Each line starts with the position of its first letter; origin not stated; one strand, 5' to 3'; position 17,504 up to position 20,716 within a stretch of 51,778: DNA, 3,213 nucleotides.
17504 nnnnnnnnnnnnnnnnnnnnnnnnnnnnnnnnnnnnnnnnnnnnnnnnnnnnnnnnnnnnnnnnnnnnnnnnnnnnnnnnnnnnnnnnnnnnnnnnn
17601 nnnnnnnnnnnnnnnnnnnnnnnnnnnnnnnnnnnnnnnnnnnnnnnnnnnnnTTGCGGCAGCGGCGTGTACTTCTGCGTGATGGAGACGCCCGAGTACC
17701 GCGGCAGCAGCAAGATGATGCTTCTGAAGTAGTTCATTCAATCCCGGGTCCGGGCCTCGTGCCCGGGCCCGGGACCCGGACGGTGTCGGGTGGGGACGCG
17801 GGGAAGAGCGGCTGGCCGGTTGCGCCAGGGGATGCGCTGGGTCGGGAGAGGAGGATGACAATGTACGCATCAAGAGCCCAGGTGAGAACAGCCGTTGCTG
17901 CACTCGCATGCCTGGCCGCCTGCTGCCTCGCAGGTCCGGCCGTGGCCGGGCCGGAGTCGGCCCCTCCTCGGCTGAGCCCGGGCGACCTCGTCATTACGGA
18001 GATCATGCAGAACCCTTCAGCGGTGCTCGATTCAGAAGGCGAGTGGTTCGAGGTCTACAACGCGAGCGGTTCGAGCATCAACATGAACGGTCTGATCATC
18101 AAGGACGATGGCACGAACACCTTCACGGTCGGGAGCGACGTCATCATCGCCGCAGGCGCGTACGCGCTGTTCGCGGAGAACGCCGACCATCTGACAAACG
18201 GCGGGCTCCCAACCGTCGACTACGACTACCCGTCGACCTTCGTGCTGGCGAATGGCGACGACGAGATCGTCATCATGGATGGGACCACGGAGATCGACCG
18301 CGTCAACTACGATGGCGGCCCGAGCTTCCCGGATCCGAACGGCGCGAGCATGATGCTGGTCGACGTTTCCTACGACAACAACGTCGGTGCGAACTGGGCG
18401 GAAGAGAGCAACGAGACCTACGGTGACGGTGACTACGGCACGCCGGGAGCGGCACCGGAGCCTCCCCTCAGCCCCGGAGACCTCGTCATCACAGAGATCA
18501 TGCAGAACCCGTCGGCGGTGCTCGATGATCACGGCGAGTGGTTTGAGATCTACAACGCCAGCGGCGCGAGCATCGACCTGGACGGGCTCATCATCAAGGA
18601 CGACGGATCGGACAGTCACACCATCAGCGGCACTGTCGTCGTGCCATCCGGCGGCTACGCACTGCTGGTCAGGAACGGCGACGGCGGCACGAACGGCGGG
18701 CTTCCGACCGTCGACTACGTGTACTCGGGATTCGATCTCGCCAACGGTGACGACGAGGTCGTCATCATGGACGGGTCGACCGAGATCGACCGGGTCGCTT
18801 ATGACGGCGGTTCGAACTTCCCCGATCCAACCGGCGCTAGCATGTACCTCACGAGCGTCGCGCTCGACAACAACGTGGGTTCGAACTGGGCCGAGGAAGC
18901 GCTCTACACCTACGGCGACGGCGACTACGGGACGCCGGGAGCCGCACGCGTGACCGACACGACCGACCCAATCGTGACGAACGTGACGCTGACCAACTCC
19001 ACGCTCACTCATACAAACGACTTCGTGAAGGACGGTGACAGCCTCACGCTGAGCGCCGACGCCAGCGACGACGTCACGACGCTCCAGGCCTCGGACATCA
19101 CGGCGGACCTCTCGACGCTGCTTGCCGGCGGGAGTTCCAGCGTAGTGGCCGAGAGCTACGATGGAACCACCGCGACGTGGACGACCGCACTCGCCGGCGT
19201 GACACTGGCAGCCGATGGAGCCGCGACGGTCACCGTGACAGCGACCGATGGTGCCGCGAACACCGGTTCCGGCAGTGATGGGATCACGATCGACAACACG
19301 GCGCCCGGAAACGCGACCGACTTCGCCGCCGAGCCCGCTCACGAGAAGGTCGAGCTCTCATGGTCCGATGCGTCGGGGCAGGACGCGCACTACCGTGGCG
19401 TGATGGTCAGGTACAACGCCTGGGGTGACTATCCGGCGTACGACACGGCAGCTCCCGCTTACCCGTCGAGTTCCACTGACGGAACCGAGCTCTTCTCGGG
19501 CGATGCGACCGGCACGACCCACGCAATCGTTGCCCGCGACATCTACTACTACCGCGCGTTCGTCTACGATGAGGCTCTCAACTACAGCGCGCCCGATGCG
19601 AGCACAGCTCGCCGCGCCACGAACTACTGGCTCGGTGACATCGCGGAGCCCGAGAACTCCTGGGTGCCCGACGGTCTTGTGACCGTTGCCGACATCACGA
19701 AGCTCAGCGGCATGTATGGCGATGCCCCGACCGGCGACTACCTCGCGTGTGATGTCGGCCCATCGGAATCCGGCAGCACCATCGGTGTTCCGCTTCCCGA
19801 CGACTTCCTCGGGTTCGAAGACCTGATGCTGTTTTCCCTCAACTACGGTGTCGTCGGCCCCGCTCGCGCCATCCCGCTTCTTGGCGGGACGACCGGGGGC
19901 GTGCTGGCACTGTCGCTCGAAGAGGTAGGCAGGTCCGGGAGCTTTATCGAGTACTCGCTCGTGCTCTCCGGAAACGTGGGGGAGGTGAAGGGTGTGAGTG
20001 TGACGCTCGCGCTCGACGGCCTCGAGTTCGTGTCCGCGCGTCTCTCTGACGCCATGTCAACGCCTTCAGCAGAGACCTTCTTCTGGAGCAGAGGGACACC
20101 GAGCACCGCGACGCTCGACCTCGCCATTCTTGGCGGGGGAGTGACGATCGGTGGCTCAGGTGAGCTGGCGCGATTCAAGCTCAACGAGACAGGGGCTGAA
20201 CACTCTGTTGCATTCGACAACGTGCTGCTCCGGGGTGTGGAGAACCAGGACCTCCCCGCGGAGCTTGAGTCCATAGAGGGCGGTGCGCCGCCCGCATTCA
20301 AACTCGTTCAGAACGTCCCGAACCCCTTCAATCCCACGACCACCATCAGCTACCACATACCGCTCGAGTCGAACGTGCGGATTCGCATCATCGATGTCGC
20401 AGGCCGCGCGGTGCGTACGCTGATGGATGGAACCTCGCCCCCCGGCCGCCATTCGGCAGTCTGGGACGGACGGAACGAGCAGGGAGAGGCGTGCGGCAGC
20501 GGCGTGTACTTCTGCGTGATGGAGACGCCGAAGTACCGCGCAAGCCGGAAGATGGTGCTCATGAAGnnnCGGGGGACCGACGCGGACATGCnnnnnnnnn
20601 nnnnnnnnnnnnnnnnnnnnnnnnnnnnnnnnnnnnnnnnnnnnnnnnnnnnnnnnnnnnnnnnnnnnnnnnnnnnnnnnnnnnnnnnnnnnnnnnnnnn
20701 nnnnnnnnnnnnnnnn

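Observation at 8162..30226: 22-kb array of eight paralogous surface proteins that combine cohesin-like and dockerin-like modules with a T9SS-type CTD: a cellulosome-style assembly outside the Firmicutes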

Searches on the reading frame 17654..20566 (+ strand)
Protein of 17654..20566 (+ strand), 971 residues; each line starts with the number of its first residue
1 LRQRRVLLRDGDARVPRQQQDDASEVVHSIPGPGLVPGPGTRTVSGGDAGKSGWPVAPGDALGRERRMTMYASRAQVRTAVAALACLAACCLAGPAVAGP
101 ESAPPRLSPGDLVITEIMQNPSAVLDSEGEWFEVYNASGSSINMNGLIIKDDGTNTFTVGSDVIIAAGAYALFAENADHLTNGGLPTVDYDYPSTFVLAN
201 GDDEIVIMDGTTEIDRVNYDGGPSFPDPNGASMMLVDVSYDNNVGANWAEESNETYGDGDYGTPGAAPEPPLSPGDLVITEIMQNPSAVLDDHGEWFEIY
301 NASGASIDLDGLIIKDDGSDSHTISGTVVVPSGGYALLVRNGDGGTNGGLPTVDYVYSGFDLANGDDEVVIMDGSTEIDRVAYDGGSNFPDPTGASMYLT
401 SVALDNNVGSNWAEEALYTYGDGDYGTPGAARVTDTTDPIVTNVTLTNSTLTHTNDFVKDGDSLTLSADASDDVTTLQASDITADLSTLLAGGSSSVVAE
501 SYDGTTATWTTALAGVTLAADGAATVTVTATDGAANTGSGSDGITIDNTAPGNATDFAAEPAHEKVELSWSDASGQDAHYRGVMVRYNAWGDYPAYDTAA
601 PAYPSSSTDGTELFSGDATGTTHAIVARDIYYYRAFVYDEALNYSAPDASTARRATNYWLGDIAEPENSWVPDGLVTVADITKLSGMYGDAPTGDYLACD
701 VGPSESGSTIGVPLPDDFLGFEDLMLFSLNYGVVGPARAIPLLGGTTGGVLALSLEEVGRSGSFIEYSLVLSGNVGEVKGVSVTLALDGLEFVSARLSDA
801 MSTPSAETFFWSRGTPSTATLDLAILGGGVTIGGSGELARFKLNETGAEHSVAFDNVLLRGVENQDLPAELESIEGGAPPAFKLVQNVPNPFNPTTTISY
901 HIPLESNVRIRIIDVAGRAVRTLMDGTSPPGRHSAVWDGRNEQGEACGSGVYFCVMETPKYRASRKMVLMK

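Call 4: search_protein_families(library=pfam, proteins=[window:17654-20566:+], max_evalue=0.01)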
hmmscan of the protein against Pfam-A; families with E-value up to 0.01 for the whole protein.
window:17654-20566:+ (971 aa): 3 families
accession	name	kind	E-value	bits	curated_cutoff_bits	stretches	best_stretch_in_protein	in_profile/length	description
PF00932.25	LTD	-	1.2e-33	116.1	34.3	2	108-219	4-107/109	Lamin Tail Domain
PF13860.13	FlgD_ig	-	1.4e-08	35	27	1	906-956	23-73/79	FlgD Ig-like domain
PF18962.6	Por_Secre_tail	-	0.0032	18.2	27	0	889-967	3-73/75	Secretion system C-terminal sorting domain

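Call 8: search_protein_families(library=ncbifam, proteins=[window:17654-20566:+], max_evalue=0.1)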
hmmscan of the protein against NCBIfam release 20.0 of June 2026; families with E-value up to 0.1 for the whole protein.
window:17654-20566:+ (971 aa): 7 families
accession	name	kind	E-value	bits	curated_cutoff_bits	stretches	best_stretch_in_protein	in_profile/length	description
TIGR04183.1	Por_Secre_tail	domain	6.6e-08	32.4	23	1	889-968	3-70/72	T9SS type A sorting domain-containing protein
NF005176.1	PRK06655.1-1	equivalog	1.2e-06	28.5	230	1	905-956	96-147/197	flagellar hook assembly protein FlgD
NF052323.1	T9SSA_dep_M6i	equivalog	2e-06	26.1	600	1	886-959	959-1027/1043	T9SS-dependent M6-like inactivated metalloprotease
NF033707.1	T9SS_sortase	equivalog_domain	4.6e-05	21.3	420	1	881-956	995-1075/1095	type IX secretion system sortase PorU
NF052228.1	T9SS_PorZ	equivalog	0.0001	20.9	260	1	889-957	677-741/757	type IX secretion system anionic LPS delivery protein PorZ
NF009276.0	PRK12633.1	equivalog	0.00013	21.7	383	1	906-954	129-177/234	flagellar basal body rod modification protein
NF005476.0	PRK07077.1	equivalog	0.00019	20.8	215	0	104-147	67-110/243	phosphorylase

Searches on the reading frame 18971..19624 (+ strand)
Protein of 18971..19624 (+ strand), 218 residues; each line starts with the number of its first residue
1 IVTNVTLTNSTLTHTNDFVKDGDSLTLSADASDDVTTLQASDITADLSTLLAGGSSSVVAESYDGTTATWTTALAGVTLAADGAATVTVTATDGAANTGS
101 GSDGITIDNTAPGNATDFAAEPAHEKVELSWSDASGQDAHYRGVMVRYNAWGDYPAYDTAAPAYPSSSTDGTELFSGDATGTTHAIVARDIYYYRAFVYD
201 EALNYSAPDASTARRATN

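Call 66: search_protein_families(library=pfam, proteins=[window:18971-19624:+], max_evalue=1)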
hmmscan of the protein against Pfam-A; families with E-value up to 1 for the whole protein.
window:18971-19624:+ (218 aa): 2 families
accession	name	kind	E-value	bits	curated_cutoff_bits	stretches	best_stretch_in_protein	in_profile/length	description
PF07398.16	MDMPI_C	-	0.034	15.3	29.5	1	58-119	6-65/90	MDMPI C-terminal domain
PF04478.17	Mid2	-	0.31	11.2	23.2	1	68-105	3-41/150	Mid2 like cell wall stress sensor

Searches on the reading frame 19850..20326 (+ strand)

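Call 7: search_protein_families(library=pfam, proteins=[window:19850-20326:+], max_evalue=10)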
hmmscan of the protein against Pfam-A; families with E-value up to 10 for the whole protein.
window:19850-20326:+ (159 aa): 1 family
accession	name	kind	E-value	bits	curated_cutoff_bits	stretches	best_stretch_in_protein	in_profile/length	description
PF10522.14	RII_binding_1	-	0.088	13.6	18.8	0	56-68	1-13/19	RII binding domain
